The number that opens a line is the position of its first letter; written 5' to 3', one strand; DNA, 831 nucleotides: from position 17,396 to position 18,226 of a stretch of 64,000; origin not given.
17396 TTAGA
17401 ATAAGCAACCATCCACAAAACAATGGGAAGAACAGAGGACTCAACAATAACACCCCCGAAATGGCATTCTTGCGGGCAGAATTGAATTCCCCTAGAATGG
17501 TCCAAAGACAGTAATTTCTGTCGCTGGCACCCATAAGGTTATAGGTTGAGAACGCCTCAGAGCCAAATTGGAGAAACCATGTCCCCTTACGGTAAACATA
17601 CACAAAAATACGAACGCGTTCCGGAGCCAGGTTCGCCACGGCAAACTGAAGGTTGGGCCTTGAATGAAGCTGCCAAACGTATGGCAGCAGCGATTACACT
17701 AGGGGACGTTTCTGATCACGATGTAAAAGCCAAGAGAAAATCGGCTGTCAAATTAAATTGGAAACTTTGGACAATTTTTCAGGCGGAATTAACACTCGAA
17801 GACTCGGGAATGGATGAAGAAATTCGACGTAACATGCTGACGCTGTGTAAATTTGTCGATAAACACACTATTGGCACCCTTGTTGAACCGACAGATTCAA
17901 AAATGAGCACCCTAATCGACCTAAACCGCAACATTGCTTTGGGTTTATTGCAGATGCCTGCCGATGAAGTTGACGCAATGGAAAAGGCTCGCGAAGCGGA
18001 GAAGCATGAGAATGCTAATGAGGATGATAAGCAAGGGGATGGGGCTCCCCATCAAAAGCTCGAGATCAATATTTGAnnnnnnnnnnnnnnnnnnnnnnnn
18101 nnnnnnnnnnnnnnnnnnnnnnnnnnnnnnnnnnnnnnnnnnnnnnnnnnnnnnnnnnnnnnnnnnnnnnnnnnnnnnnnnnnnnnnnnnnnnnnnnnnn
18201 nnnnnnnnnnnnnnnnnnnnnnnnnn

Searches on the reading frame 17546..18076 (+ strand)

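Call 28: search_protein_families(library=pfam, proteins=[window:17546-18076:+], max_evalue=0.01)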
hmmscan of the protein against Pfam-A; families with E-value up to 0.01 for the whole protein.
window:17546-18076:+ (176 aa): 1 family
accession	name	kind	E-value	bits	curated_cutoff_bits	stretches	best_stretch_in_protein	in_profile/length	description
PF07309.16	FlaF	-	9.3e-21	74.4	23.6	1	20-134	3-113/113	Flagellar protein FlaF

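Call 29: search_protein_families(library=ncbifam, proteins=[window:17546-18076:+], max_evalue=0.1)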
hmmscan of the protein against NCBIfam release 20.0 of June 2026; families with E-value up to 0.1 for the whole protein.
window:17546-18076:+ (176 aa): 2 families
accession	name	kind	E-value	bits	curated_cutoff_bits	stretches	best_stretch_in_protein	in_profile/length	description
NF009435.1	PRK12794.1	equivalog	7.6e-21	74.3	91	1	22-135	6-114/116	flagellar biosynthesis regulator FlaF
NF009434.1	PRK12793.1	equivalog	0.00026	21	99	1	55-133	34-112/113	flagellar biosynthesis regulator FlaF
